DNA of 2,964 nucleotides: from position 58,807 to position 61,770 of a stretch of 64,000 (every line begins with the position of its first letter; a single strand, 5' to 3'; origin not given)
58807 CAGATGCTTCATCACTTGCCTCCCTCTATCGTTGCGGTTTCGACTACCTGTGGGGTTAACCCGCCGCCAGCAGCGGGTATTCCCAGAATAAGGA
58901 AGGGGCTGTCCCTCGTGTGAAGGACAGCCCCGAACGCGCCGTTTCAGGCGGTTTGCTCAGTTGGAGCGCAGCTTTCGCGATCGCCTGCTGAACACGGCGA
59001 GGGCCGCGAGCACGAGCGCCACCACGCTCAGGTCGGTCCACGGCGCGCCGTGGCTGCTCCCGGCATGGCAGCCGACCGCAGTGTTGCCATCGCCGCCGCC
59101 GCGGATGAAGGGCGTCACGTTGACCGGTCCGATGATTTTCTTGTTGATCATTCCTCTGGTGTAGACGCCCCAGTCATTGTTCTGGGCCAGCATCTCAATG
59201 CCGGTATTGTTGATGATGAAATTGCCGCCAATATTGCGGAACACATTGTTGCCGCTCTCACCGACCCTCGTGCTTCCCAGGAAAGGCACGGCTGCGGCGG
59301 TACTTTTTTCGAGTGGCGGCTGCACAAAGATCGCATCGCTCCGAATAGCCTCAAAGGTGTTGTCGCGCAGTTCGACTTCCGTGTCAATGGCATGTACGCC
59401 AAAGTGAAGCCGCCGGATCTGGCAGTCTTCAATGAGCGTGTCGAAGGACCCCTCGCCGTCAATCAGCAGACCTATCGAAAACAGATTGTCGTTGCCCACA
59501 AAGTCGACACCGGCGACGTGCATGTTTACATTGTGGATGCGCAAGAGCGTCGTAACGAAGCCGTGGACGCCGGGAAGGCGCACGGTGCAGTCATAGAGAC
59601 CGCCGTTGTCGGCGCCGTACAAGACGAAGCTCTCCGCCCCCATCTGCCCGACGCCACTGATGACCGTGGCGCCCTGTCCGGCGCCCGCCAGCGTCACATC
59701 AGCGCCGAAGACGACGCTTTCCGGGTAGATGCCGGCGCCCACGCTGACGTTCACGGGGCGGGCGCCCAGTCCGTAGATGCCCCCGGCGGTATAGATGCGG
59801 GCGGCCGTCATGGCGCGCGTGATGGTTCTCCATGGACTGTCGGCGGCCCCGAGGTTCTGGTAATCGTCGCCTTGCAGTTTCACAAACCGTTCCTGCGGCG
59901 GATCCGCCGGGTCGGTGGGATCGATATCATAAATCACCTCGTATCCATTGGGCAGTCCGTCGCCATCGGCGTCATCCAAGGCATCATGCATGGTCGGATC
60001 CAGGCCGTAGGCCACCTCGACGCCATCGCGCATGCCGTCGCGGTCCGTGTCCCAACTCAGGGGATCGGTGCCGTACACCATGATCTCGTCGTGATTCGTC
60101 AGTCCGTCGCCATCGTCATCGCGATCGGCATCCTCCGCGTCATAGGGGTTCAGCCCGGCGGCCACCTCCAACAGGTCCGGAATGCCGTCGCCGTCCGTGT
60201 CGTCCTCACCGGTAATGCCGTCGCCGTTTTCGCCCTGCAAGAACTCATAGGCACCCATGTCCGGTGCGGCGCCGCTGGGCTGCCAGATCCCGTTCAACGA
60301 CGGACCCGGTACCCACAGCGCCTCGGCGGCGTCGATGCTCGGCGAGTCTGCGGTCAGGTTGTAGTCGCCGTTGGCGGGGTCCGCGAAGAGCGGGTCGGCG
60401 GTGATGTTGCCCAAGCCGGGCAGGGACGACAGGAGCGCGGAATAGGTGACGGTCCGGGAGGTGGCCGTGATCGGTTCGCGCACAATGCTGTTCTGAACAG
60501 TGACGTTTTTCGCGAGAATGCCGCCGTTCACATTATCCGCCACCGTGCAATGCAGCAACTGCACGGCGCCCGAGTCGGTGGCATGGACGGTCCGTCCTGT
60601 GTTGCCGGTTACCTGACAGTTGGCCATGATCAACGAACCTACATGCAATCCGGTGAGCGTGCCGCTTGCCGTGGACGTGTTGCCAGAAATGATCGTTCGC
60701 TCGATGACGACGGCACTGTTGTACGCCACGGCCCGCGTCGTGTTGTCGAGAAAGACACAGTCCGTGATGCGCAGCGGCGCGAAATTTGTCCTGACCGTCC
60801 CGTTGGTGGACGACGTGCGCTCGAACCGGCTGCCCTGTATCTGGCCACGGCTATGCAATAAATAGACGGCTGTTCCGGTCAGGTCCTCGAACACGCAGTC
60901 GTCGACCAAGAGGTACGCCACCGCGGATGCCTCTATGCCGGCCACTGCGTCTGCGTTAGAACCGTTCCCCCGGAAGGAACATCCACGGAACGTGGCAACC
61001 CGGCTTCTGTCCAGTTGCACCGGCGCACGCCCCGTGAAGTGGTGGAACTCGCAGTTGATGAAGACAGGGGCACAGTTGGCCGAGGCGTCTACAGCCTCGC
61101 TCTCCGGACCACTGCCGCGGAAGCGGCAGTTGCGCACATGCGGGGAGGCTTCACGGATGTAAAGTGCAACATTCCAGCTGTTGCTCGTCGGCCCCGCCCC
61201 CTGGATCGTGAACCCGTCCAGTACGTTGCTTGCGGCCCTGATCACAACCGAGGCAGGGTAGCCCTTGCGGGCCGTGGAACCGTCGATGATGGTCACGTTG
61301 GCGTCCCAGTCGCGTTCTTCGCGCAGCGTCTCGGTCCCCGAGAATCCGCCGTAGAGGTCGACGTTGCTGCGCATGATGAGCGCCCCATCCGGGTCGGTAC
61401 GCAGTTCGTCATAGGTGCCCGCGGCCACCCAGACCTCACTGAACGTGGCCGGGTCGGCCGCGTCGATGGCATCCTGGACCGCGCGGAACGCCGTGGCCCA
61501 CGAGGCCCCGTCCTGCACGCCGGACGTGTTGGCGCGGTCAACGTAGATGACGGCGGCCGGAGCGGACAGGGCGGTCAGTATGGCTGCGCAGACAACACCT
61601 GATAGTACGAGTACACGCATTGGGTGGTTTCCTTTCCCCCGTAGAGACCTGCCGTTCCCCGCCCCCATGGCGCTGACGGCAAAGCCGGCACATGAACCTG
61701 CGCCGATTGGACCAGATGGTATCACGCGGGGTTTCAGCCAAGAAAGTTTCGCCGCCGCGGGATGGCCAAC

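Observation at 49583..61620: Beta-helix surface proteins ending in a transmembrane helix plus Arg-rich tail but lacking a PEP motif: candidate non-canonical sorting signals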

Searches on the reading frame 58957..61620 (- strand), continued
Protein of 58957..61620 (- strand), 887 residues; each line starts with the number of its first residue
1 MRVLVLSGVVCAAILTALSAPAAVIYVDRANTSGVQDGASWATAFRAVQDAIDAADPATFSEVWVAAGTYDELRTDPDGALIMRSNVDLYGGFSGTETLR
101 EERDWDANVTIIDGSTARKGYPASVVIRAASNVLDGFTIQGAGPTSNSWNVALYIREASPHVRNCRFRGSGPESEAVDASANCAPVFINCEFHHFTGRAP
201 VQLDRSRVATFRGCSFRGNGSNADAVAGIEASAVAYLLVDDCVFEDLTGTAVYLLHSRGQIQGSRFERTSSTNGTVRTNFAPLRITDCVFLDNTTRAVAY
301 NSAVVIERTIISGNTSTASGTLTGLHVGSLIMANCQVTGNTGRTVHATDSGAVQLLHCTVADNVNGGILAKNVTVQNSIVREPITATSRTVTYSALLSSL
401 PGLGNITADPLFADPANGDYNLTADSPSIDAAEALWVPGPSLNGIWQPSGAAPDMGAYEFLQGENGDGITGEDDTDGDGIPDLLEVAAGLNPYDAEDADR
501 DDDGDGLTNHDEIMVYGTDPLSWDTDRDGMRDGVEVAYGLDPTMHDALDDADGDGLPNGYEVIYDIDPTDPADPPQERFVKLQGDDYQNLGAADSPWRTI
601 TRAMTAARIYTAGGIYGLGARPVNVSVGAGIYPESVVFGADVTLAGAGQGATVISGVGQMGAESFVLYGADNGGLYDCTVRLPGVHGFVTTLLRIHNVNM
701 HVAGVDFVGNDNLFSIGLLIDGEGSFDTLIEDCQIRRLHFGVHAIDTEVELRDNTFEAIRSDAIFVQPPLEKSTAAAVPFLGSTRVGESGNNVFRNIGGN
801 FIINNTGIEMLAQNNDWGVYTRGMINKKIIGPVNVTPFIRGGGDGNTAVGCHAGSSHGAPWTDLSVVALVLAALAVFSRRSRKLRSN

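Call 88: predict_structure(alignment_id=A5)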
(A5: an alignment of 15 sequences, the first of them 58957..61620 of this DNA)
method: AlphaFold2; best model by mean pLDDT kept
length: 887 residues; sequences in the alignment: 15
mean_pLDDT: 74.4   pTM: 0.51
mean pLDDT of the five models: 74.4, 74.4, 74.3, 70.8, 67.2
residues with pLDDT >= 90: 177; 70-90: 427; 50-70: 151; < 50: 132
segments of 3 or more residues with pLDDT < 50: 1-22, 75-77, 118-120, 143-147, 430-471, 772-776, 782-790, 838-867, 877-887
pLDDT, mean of each block of 10 residues (from residue 1): 43 38 79 83 87 73 91 56 86 90 88 63 69 86 52 83 85 72 87 81 84 90 69 83 91 88 90 83 86 83 83 74 64 82 72 78 79 80 82 67 62 64 57 39 39 38 32 72 68 81 90 90 86 91 89 84 84 84 79 87 84 61 92 91 92 86 85 93 83 90 93 89 78 92 80 87 79 47 39 83 77 68 75 61 28 28 45 53 36
secondary structure, 60 per line:
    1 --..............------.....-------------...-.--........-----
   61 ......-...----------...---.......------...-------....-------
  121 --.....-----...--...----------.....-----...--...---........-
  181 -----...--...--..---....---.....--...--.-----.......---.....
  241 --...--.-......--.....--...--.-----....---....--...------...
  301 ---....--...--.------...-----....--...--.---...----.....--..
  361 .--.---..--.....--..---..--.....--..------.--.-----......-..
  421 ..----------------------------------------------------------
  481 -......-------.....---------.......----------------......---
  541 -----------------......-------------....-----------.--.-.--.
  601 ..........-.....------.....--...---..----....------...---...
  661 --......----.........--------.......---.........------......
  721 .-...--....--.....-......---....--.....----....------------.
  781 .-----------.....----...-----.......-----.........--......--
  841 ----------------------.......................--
elements in order (helices of 4 or more, strands of 3 or more residues): H3-16 E23-27 H48-55 E61-66 E68-70 E81-83 E87-93 E110-113 E123-127 E133-135 E138-140 E151-155 E161-163 E166-168 E172-179 E186-188 E191-193 E201-204 E208-212 E215-217 E226-232 E236-240 E243-245 E250-255 E258-262 E265-267 E276-279 E283-286 E289-291 E298-300 E304-307 E310-312 E322-324 E330-333 E336-338 E345-347 E352-356 E359-361 E372-376 E388-392 E412-414 E419-422 H482-487 H495-499 H509-515 H532-537 H558-563 E577-580 H600-610 H612-616 E623-627 E630-632 E642-645 E652-654 E658-660 E663-668 E673-681 E690-696 E700-708 E715-721 E728-731 E734-738 E740-745 E749-752 E755-759 E764-767 E793-797 E802-804 E810-816 H822-828 E833-838 H863-885

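Call 89: find_encoding_contigs(protein=P0269, flank=10000, max_places=2)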
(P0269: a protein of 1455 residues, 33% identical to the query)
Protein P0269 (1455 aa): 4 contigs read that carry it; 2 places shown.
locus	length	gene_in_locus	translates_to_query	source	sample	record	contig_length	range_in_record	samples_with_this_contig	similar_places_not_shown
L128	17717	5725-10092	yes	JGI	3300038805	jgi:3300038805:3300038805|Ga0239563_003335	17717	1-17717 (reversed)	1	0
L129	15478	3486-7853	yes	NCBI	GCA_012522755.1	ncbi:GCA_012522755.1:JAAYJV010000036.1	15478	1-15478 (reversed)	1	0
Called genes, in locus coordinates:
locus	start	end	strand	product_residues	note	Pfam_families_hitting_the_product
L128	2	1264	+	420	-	?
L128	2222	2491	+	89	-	-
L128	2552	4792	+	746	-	PF02415:Chlam_PMP (faint)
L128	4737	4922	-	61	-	-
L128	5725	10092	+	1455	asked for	PF24878:YkcB_C (faint), PF02415:Chlam_PMP (faint)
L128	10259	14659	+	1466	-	PF16727:REV1_C (faint), PF07602:DUF1565 (faint), PF02415:Chlam_PMP (faint), PF13229:Beta_helix (weak)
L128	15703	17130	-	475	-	PF01408:GFO_IDH_MocA, PF19051:GFO_IDH_MocA_C2, PF22725:GFO_IDH_MocA_C3 (faint)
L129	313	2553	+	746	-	PF02415:Chlam_PMP (faint)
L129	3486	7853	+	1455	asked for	PF24878:YkcB_C (faint), PF02415:Chlam_PMP (faint)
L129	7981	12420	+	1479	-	PF16727:REV1_C (faint), PF07602:DUF1565 (faint), PF02415:Chlam_PMP (faint), PF13229:Beta_helix (weak)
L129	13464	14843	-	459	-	PF01408:GFO_IDH_MocA, PF19051:GFO_IDH_MocA_C2, PF22725:GFO_IDH_MocA_C3 (faint)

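Call 90: find_encoding_contigs(protein=P0213, flank=10000, max_places=2)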
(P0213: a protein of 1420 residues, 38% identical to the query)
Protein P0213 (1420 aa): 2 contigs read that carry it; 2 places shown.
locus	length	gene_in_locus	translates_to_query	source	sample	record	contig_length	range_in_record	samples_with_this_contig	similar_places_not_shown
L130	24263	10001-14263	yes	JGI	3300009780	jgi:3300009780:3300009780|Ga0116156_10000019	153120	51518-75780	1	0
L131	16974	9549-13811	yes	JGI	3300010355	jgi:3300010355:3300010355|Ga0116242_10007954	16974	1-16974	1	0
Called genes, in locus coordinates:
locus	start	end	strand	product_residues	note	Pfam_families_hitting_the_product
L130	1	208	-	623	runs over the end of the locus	-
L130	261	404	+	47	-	-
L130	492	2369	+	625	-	PF01541:GIY-YIG, PF27096:UvrC_M, PF22920:UvrC_RNaseH, PF08459:UvrC_RNaseH_dom, PF12826:HHH_2 (weak), PF14520:HHH_5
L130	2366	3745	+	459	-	PF00561:Abhydrolase_1, PF12146:Hydrolase_4, PF12697:Abhydrolase_6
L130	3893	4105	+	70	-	-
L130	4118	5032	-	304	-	PF05235:CHAD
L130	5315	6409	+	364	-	PF04015:DUF362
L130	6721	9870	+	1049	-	-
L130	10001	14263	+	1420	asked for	PF02415:Chlam_PMP (faint), PF13620:CarboxypepD_reg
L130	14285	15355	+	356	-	PF01820:Dala_Dala_lig_N, PF02786:CPSase_L_D2 (weak), PF08443:RimK (faint), PF07478:Dala_Dala_lig_C, PF02222:ATP-grasp (weak)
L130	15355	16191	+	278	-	PF01678:DAP_epimerase, PF02567:PhzC-PhzF (weak), PF01678:DAP_epimerase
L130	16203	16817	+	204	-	PF00551:Formyl_trans_N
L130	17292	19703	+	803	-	PF02415:Chlam_PMP (faint), PF16403:Bact_surface_Ig-like, PF23237:HYR_4C (faint), PF07523:Big_3 (faint), PF18981:InlK_D3 (faint), PF16403:Bact_surface_Ig-like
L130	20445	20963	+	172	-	-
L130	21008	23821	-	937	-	PF08447:PAS_3, PF00989:PAS, PF08447:PAS_3, PF13426:PAS_9, PF00989:PAS, PF08448:PAS_4, PF13426:PAS_9, PF08447:PAS_3, +7 more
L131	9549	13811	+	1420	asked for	PF02415:Chlam_PMP (faint), PF13620:CarboxypepD_reg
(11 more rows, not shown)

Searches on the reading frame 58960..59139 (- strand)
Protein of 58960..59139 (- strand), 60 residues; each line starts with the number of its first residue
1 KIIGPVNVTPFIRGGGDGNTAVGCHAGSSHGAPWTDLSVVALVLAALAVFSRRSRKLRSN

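Call 36: search_protein_families(library=ncbifam, proteins=[window:58960-59109:-], max_evalue=10)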
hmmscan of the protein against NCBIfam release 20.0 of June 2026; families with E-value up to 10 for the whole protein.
seq(50 aa): 2 families
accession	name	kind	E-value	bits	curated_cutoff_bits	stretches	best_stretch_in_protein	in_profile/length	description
NF007830.1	PRK10540.1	equivalog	0.032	14.1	98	1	7-28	31-52/72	osmotically-inducible lipoprotein OsmB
TIGR03901.2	MYXO-CTERM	domain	0.065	13.6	20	1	13-45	5-33/34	MYXO-CTERM sorting domain-containing protein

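Call 50: find_homologous_proteins(query=A4, max_evalue=10)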
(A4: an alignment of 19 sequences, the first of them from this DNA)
Query A4 (19 sequences): 817 candidates shared short words with the query, none scored E <= 10.

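Call 70: search_protein_families(library=pfam, proteins=[window:58960-59139:-], max_evalue=10)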
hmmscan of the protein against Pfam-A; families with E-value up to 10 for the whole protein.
seq(60 aa): 0 families
